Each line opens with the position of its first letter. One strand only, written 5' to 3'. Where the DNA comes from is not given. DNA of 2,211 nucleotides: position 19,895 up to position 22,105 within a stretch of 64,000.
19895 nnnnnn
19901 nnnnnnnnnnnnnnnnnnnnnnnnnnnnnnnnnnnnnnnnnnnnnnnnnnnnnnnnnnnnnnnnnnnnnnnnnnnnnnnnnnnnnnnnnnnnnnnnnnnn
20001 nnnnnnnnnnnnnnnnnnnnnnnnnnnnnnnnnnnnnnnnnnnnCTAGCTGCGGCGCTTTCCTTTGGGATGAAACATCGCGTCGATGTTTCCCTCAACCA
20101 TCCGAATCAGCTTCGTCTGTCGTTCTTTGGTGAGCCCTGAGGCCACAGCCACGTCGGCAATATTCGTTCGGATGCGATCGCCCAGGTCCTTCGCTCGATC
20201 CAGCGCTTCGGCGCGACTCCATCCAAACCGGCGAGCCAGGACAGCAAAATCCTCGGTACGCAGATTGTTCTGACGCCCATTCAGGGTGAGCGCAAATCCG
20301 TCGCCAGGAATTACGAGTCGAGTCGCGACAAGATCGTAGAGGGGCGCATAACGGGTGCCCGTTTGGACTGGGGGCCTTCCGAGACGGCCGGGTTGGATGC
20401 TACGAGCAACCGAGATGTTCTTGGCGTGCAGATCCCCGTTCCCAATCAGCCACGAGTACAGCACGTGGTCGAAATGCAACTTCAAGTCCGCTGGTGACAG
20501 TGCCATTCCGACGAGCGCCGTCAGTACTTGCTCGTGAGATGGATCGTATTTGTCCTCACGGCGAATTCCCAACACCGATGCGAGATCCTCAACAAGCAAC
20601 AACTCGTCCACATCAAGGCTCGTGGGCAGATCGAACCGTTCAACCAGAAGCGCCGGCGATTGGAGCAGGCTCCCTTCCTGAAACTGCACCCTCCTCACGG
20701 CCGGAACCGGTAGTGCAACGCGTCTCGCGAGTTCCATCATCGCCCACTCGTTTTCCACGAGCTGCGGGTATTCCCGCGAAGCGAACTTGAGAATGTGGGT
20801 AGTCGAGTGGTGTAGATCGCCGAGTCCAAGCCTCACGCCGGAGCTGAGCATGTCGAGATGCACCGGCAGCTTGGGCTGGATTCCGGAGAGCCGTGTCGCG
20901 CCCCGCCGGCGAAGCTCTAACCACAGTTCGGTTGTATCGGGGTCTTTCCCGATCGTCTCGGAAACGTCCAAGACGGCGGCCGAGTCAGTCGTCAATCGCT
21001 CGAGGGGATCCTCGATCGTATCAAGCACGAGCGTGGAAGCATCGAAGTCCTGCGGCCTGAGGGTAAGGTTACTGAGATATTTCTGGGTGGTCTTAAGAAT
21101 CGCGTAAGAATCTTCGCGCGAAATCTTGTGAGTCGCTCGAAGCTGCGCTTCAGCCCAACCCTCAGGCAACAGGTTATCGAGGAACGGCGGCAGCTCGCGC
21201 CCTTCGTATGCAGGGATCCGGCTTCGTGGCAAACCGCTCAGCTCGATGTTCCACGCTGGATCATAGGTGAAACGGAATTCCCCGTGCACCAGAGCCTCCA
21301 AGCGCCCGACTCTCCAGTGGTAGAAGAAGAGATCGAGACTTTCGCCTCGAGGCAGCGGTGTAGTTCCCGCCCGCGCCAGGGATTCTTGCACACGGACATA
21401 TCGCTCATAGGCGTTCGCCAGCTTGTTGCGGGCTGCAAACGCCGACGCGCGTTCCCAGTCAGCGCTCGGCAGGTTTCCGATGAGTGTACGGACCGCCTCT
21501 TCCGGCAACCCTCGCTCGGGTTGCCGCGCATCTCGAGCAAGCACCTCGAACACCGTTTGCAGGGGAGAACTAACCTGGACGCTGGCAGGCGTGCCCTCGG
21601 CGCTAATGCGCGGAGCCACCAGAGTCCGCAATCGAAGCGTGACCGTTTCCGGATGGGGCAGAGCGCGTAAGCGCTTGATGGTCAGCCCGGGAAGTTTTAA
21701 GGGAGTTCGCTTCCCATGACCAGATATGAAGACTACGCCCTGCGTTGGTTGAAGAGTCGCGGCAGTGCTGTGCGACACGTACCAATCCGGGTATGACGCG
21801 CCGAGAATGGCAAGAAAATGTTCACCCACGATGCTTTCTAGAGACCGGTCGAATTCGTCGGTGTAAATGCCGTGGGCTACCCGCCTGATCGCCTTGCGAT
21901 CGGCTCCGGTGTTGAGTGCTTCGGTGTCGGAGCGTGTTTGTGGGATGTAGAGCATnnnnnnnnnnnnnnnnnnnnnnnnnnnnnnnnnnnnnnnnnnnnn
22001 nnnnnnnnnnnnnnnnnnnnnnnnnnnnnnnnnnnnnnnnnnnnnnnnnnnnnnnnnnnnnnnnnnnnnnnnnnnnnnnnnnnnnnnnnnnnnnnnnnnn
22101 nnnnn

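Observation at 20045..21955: Solo HipA-family kinase with a ~210-aa N-terminal extension resembling an antitoxin/regulator module, and no hipB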

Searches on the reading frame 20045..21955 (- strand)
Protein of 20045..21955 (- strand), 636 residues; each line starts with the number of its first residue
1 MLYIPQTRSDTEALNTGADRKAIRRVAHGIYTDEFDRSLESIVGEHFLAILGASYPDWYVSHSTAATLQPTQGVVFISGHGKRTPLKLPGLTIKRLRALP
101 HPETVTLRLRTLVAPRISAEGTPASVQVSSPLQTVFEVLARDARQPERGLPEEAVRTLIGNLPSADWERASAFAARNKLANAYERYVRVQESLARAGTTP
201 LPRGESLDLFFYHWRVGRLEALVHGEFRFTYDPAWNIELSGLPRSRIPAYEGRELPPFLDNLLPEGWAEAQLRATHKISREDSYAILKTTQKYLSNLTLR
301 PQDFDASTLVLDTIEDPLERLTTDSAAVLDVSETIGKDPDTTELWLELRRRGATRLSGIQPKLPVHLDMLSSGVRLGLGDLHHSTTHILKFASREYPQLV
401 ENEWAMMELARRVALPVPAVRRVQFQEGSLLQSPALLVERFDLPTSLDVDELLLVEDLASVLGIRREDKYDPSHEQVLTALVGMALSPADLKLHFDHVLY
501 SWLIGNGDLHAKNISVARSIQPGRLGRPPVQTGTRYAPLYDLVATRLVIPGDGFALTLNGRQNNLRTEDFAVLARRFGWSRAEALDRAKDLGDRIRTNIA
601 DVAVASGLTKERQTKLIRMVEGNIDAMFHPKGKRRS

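Call 3: search_protein_families(library=pfam, proteins=[window:20045-21955:-], max_evalue=1)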
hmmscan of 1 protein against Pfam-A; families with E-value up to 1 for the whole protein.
window:20045-21955:- (636 aa): 4 families
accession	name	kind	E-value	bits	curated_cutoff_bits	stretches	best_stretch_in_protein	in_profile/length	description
PF07804.18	HipA_C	-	1.1e-37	130.2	30.5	1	355-596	2-210/213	HipA-like C-terminal domain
PF13657.11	Couple_hipA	-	4.1e-12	46.9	22.5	1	207-290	1-88/99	HipA N-terminal domain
PF22451.2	NirdL-like_HTH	-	0.12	12.4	27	1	570-593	19-42/47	Siroheme decarboxylase NirDL-like HTH domain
PF13404.12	HTH_AsnC-type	-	0.22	11.8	27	0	570-591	20-41/42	AsnC-type helix-turn-helix domain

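Call 4: search_protein_families(library=ncbifam, proteins=[window:20045-21955:-], max_evalue=1)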
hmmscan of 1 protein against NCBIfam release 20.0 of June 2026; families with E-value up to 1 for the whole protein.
window:20045-21955:- (636 aa): 1 family
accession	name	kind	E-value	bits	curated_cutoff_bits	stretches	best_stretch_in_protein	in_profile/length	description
TIGR03071.1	couple_hipA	domain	7.5e-09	35.6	27.8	1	209-290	4-90/101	HipA N-terminal domain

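Call 5: search_protein_families(library=padloc, proteins=[window:20045-21955:-], max_evalue=1)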
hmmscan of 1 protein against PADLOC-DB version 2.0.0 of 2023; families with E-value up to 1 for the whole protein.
window:20045-21955:- (636 aa): 2 families
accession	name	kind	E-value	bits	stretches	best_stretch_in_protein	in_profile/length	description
PDLC02242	AbiEi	-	0.011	13.4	1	125-186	145-203/207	AbiEi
PDLC02225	AbiEi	-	0.019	12.7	1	11-68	32-81/198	AbiEi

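Call 8: find_homologous_proteins(query=window:20045-21955:-, max_evalue=0.001)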
Query window:20045-21955:- (636 aa): 490 proteins with E <= 0.001 among 8000 candidates; the best 120 are listed.
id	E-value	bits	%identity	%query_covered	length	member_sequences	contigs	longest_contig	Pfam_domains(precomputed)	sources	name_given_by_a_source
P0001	0.0e+0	1422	100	100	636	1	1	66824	PF07804.19,PF13657.12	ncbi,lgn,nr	ncbi:MAG: type II toxin-antitoxin system HipA family toxin [Gemmatimonadetes bacterium]|nr:type II t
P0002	0.0e+0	1150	80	100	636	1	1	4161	PF07804.19,PF13657.12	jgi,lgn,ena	-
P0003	1.3e-254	864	63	98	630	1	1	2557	PF07804.19,PF13657.12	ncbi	-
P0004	1.5e-237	808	63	94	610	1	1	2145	PF07804.19,PF13657.12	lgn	-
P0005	2.8e-227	774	59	98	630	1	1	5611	PF07804.19,PF13657.12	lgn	-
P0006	3.2e-214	731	56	98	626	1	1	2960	PF07804.19,PF13657.12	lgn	-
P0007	1.1e-212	726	56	99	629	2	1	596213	PF07804.19,PF13657.12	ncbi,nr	ncbi:MAG: type II toxin-antitoxin system HipA family toxin [Gemmatimonadaceae bacterium]|nr:type II 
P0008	1.0e-209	716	55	98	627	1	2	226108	PF07804.19,PF13657.12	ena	-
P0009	4.2e-209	714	55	98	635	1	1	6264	PF07804.19,PF13657.12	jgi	-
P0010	6.4e-209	713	55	99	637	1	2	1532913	PF07804.19,PF13657.12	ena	-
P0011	7.3e-209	713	55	98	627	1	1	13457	PF07804.19,PF13657.12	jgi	jgi:serine/threonine-protein kinase HipA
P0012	2.5e-208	712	55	99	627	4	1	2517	PF07804.19,PF13657.12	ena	-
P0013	3.1e-208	711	55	98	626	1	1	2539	PF07804.19,PF13657.12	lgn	-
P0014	2.9e-207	708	55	99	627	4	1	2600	PF07804.19,PF13657.12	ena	-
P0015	2.9e-207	708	55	99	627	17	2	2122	PF07804.19,PF13657.12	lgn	-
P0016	3.5e-207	708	55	99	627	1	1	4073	PF07804.19,PF13657.12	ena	-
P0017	1.1e-206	706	55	98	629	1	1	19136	PF07804.19,PF13657.12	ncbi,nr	ncbi:MAG: type II toxin-antitoxin system HipA family toxin [Gemmatimonadota bacterium]|nr:type II to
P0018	3.4e-206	704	54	98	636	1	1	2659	PF07804.19,PF13657.12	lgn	-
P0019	1.3e-205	703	55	99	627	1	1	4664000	PF07804.19,PF13657.12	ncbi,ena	-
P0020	1.0e-203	696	55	98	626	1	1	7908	PF07804.19,PF13657.12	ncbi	-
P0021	7.6e-203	693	55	99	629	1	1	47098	PF07804.19,PF13657.12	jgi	jgi:serine/threonine-protein kinase HipA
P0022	1.4e-201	689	54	99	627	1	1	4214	PF07804.19,PF13657.12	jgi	jgi:serine/threonine-protein kinase HipA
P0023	1.9e-200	685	53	99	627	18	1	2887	PF07804.19,PF13657.12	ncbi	-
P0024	1.8e-198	679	52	99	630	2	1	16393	PF07804.19,PF13657.12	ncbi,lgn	-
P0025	3.8e-198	678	54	99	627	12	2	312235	PF07804.19,PF13657.12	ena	-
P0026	3.4e-197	675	52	99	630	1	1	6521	PF07804.19,PF13657.12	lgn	-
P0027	5.5e-197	674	53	98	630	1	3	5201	PF07804.19,PF13657.12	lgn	-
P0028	9.4e-197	673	52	99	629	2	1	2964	PF07804.19,PF13657.12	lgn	-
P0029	7.0e-196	670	53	99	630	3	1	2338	PF07804.19,PF13657.12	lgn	-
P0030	2.1e-195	669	52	99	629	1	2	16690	PF07804.19,PF13657.12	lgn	-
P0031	4.3e-195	668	52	99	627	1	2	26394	PF07804.19,PF13657.12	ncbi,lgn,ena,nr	ncbi:MAG TPA: HipA domain-containing protein [Gemmatimonadota bacterium]|nr:HipA domain-containing p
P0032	1.2e-194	666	52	99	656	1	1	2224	PF07804.19,PF13657.12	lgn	-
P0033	1.3e-194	666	52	99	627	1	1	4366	PF07804.19,PF13657.12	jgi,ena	-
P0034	3.0e-194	665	52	99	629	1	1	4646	PF07804.19,PF13657.12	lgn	-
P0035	3.2e-194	665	52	99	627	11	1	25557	PF07804.19,PF13657.12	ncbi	-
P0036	3.7e-194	665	53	96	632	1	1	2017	PF07804.19,PF13657.12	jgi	jgi:serine/threonine-protein kinase HipA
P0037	9.7e-194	663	53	95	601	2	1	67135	PF07804.19,PF13657.12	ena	-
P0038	1.2e-193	663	54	96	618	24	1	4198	PF07804.19,PF13657.12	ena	-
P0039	3.0e-193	662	51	99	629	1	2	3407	PF07804.19,PF13657.12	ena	-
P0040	2.8e-192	659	52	98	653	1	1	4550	PF07804.19,PF13657.12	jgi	jgi:serine/threonine-protein kinase HipA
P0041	4.1e-191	655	51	99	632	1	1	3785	PF07804.19,PF13657.12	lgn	-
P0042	3.3e-190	652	51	98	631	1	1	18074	PF07804.19,PF13657.12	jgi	-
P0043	3.4e-190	652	53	95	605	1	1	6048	PF07804.19,PF13657.12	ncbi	ncbi:MAG: type II toxin-antitoxin system HipA family toxin [Gemmatimonadota bacterium]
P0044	1.0e-189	650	49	99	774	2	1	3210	PF07804.19,PF13657.12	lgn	-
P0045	1.3e-189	650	52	99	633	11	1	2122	PF07804.19,PF13657.12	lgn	-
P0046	4.9e-189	648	50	99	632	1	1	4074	PF07804.19,PF13657.12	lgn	-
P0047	7.1e-189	647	50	98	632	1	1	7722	PF07804.19,PF13657.12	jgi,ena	-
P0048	7.9e-189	647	51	98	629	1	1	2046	PF07804.19,PF13657.12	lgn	-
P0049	1.0e-188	647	50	99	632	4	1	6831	PF07804.19,PF13657.12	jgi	-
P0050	1.5e-188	646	51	99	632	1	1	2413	PF07804.19,PF13657.12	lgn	-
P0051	2.1e-188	646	51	99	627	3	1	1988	PF07804.19,PF13657.12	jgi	-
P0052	2.7e-187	642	50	99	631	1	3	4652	PF07804.19,PF13657.12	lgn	-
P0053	3.3e-187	642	51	99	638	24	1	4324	PF07804.19,PF13657.12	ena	-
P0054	5.5e-187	641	50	99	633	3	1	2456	PF07804.19,PF13657.12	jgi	jgi:serine/threonine-protein kinase HipA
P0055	2.6e-186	639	51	99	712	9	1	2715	PF07804.19,PF13657.12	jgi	jgi:serine/threonine-protein kinase HipA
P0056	3.8e-186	638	51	96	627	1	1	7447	PF07804.19,PF13657.12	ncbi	-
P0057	1.5e-185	636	50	99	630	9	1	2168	PF07804.19,PF13657.12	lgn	-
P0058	1.4e-184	633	48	98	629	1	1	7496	PF07804.19,PF13657.12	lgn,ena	-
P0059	5.0e-182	625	50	99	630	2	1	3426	PF07804.19,PF13657.12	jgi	jgi:serine/threonine-protein kinase HipA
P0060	5.3e-182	625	49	96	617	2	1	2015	PF07804.19,PF13657.12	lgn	-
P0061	9.2e-182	624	49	99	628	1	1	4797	PF07804.19,PF13657.12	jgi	jgi:serine/threonine-protein kinase HipA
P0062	9.5e-182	624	49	98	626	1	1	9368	PF07804.19,PF13657.12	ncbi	ncbi:MAG: HipA domain-containing protein [Gemmatimonadota bacterium]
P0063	2.6e-180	619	47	99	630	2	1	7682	PF07804.19,PF13657.12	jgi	-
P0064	3.0e-180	619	50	99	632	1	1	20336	PF07804.19,PF13657.12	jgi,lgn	jgi:serine/threonine-protein kinase HipA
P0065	4.1e-180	618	50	99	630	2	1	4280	PF07804.19,PF13657.12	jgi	jgi:serine/threonine-protein kinase HipA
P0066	5.8e-180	618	50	98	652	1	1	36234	PF07804.19,PF13657.12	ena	-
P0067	1.0e-179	617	48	99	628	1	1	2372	PF07804.19,PF13657.12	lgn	-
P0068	3.9e-178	612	49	99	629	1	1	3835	PF07804.19,PF13657.12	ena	-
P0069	4.6e-178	612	54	90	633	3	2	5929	PF07804.19,PF13657.12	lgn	-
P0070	4.7e-178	612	50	98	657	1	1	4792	PF07804.19,PF13657.12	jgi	-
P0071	4.5e-176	605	49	99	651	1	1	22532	PF07804.19,PF13657.12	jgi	-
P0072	6.7e-174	598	51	96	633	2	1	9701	PF07804.19,PF13657.12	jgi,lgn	-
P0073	5.3e-172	592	50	96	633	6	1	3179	PF07804.19,PF13657.12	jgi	jgi:serine/threonine-protein kinase HipA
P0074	2.6e-168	579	54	84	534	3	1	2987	PF07804.19,PF13657.12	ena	-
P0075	6.8e-168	578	51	89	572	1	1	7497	PF07804.19,PF13657.12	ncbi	ncbi:MAG TPA: HipA domain-containing protein [Longimicrobiales bacterium]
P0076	3.6e-167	576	45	98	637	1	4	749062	PF07804.19,PF13657.12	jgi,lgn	jgi:serine/threonine-protein kinase HipA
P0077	2.5e-165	570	44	98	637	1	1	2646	PF07804.19,PF13657.12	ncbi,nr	ncbi:MAG: type II toxin-antitoxin system HipA family toxin [Candidatus Melainabacteria bacterium]|nr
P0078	2.6e-165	569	44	98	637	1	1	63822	PF07804.19,PF13657.12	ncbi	-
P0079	1.0e-164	567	44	98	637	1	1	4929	PF07804.19,PF13657.12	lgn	-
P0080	1.0e-164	567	43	98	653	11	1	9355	PF07804.19,PF13657.12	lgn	-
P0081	5.3e-164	565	43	98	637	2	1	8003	PF07804.19,PF13657.12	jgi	jgi:HipA-like protein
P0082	1.1e-163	564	44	98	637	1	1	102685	PF07804.19,PF13657.12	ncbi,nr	ncbi:MAG: HipA domain-containing protein [Cyanobacteria bacterium REEB67]|nr:HipA domain-containing 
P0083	2.4e-163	563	43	98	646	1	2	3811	PF07804.19,PF13657.12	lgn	-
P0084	2.4e-163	563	44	98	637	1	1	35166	PF07804.19,PF13657.12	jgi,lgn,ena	-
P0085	9.2e-163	561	43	98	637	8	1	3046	PF07804.19,PF13657.12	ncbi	-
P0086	4.4e-162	559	43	98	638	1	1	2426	PF07804.19,PF13657.12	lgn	-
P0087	5.6e-162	558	43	98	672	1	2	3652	PF07804.19,PF13657.12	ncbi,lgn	-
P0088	3.0e-161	556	43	98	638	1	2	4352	PF07804.19,PF13657.12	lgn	-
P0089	5.4e-161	555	43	98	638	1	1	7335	PF07804.19,PF13657.12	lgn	-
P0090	5.1e-160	552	53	81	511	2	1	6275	PF07804.19,PF13657.12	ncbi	ncbi:MAG: type II toxin-antitoxin system HipA family toxin, partial [Gemmatimonadaceae bacterium]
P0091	1.4e-159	551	42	98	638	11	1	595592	PF07804.19,PF13657.12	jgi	jgi:HipA-like protein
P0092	1.6e-156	540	41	98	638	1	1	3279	PF07804.19,PF13657.12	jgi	jgi:serine/threonine-protein kinase HipA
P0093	2.5e-156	540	43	98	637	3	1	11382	PF07804.19,PF13657.12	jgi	jgi:HipA-like protein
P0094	5.4e-156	539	42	98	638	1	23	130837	PF07804.19,PF13657.12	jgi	jgi:serine/threonine-protein kinase HipA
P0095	2.1e-154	533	41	98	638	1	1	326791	PF07804.19,PF13657.12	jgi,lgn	jgi:serine/threonine-protein kinase HipA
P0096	3.8e-154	533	45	98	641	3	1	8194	PF07804.19,PF13657.12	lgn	-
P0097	8.6e-154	531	44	98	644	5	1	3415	PF07804.19,PF13657.12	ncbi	-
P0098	3.5e-151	523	45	99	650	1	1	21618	PF07804.19,PF13657.12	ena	-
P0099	1.3e-150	521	43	91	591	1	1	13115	PF07804.19,PF13657.12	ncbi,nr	ncbi:MAG: HipA domain-containing protein, partial [Leptolyngbya sp.]|nr:HipA domain-containing prote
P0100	4.3e-150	519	43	99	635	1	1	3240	PF07804.19,PF13657.12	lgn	-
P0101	5.7e-150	519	45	98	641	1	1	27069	PF07804.19,PF13657.12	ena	-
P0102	1.1e-149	518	44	97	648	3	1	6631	PF07804.19,PF13657.12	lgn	-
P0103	1.8e-149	517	44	98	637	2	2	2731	PF07804.19,PF13657.12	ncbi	ncbi:MAG: HipA domain-containing protein [Dehalococcoidia bacterium]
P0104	2.2e-149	517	45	98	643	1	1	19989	PF07804.19,PF13657.12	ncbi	-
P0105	4.8e-149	516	43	99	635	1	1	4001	PF07804.19,PF13657.12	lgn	-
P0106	2.7e-148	513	43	98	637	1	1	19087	PF07804.19,PF13657.12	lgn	-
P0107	1.2e-147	511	44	98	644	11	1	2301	PF07804.19,PF13657.12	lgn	-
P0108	4.9e-147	509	42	98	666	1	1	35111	PF07804.19,PF13657.12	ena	-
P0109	1.0e-146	508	43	99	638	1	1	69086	PF07804.19,PF13657.12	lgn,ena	-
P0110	2.0e-146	507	43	99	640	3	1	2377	PF07804.19,PF13657.12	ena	-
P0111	3.6e-146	506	43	99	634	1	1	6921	PF07804.19,PF13657.12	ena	-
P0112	4.9e-146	506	42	99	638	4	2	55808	PF07804.19,PF13657.12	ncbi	-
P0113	1.5e-145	504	44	98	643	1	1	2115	PF07804.19,PF13657.12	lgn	-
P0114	3.8e-145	503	44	96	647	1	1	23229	PF07804.19,PF13657.12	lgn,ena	-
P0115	4.0e-145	503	42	98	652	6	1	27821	PF07804.19,PF13657.12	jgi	-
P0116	7.2e-145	502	42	98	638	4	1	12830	PF07804.19,PF13657.12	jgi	jgi:serine/threonine-protein kinase HipA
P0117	1.0e-144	501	43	98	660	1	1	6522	PF07804.19,PF13657.12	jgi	jgi:serine/threonine-protein kinase HipA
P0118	1.1e-144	501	42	98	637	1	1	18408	PF07804.19,PF13657.12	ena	-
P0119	1.5e-144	501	43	98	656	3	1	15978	PF07804.19,PF13657.12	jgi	jgi:serine/threonine-protein kinase HipA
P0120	2.1e-144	500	42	98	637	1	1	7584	PF07804.19,PF13657.12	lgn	-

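Call 36: find_encoding_contigs(protein=P0007, flank=5000, max_places=2)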
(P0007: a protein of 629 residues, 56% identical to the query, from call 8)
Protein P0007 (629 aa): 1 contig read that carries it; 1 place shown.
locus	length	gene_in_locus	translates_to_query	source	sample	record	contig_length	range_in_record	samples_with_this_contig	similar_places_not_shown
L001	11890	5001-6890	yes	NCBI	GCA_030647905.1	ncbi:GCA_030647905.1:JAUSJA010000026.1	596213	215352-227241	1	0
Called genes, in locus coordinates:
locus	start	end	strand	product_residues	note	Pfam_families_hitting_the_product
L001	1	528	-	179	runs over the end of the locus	PF13328:HD_4, PF01966:HD (weak)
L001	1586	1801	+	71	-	PF15919:HicB_lk_antitox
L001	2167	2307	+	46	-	-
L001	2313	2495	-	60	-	-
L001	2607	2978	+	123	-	PF05973:Gp49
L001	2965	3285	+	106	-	PF13560:HTH_31, PF01381:HTH_3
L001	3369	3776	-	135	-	PF13470:PIN_3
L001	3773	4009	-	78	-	PF19891:DUF6364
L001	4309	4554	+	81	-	PF02604:PhdYeFM_antitox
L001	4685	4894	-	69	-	-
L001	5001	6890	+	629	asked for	PF13657:Couple_hipA, PF07804:HipA_C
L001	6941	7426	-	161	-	PF19502:DUF6036 (faint)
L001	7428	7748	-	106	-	PF13560:HTH_31, PF01381:HTH_3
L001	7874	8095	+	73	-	PF01402:RHH_1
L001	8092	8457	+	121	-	PF01850:PIN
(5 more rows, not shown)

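Call 37: find_encoding_contigs(protein=P0076, flank=5000, max_places=2)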
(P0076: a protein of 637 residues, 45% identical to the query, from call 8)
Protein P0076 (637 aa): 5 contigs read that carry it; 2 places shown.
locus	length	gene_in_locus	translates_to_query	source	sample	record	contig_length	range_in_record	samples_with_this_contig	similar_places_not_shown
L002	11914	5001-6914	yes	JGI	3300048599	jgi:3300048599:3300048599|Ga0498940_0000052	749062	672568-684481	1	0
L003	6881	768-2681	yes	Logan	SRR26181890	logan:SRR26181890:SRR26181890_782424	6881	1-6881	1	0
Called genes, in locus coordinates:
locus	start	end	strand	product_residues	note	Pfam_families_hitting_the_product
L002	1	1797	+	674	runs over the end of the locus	PF02922:CBM_48 (weak), PF00128:Alpha-amylase, PF21156:ISOA1-3_C, PF21331:Isoamylase_C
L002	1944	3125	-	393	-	PF01551:Peptidase_M23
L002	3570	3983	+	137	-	PF00436:SSB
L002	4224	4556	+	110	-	-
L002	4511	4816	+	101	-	-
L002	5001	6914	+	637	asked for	PF13657:Couple_hipA, PF07804:HipA_C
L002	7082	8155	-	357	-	PF01758:SBF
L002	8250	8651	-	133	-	PF01451:LMWPc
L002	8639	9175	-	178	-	PF00903:Glyoxalase (weak)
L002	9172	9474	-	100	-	PF12840:HTH_20, PF01022:HTH_5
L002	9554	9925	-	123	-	-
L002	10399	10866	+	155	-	PF04002:RadC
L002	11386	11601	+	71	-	PF12728:HTH_17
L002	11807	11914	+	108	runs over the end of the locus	-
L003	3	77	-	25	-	?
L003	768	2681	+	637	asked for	PF13657:Couple_hipA, PF07804:HipA_C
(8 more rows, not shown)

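Call 38: find_encoding_contigs(protein=P0019, flank=4000, max_places=1)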
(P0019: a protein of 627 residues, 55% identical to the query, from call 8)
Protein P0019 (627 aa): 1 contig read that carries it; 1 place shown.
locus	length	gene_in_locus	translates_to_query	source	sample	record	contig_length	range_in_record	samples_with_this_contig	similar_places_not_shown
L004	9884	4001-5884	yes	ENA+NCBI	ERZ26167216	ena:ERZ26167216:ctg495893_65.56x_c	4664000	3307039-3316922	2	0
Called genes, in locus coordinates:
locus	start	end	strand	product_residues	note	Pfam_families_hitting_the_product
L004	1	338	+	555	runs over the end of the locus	PF00144:Beta-lactamase, PF11954:DUF3471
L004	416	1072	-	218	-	PF12412:DUF3667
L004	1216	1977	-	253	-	PF23441:SDR, PF00106:adh_short, PF08659:KR, PF13561:adh_short_C2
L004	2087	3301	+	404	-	PF02771:Acyl-CoA_dh_N, PF02770:Acyl-CoA_dh_M, PF00441:Acyl-CoA_dh_1, PF08028:Acyl-CoA_dh_2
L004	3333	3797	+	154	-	PF01575:MaoC_dehydratas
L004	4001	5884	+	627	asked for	PF13657:Couple_hipA, PF07804:HipA_C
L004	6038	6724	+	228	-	PF00106:adh_short, PF13561:adh_short_C2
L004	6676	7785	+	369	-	PF01636:APH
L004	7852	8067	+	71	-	PF09720:Unstab_antitox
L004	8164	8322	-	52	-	-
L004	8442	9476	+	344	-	PF06727:DUF1207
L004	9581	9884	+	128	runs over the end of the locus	PF03551:PadR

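Call 39: find_encoding_contigs(protein=P0010, flank=4000, max_places=1)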
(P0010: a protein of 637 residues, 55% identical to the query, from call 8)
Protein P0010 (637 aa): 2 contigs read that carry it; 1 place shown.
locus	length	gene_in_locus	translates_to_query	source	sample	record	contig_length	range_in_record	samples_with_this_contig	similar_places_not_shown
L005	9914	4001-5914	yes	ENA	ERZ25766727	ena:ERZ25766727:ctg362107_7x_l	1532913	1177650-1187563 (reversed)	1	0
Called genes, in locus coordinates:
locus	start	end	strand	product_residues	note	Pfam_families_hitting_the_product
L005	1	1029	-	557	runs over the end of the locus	PF00675:Peptidase_M16, PF05193:Peptidase_M16_C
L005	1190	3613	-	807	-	PF12704:MacB_PCD, PF02687:FtsX, PF12704:MacB_PCD, PF02687:FtsX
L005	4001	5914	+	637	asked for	PF13657:Couple_hipA, PF07804:HipA_C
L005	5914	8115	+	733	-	PF06452:CBM9_1 (weak), PF19313:DUF5916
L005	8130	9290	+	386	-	PF01370:Epimerase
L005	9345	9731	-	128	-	-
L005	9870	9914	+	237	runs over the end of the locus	PF20434:BD-FAE, PF07859:Abhydrolase_3, PF12697:Abhydrolase_6 (weak)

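Call 40: find_encoding_contigs(protein=P0091, flank=4000, max_places=1)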
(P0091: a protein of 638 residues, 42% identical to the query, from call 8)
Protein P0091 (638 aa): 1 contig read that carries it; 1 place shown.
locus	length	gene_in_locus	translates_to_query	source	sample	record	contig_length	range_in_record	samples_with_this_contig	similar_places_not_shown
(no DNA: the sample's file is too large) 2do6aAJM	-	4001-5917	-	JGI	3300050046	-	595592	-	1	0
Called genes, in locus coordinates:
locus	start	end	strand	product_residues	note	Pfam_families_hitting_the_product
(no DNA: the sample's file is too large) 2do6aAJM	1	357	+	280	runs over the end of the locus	-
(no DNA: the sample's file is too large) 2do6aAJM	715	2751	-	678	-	-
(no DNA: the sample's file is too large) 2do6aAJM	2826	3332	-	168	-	PF02580:Tyr_Deacylase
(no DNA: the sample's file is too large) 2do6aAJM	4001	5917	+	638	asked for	PF13657:Couple_hipA, PF07804:HipA_C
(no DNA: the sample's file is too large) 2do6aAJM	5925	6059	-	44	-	-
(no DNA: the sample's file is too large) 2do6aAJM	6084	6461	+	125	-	-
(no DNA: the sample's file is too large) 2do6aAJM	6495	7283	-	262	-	PF07804:HipA_C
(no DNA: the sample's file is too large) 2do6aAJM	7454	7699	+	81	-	-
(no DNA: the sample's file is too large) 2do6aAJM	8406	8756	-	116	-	-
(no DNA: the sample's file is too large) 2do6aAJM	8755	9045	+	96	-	-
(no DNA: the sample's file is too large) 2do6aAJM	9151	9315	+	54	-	-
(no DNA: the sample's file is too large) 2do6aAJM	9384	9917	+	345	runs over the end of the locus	PF01816:LRV (faint)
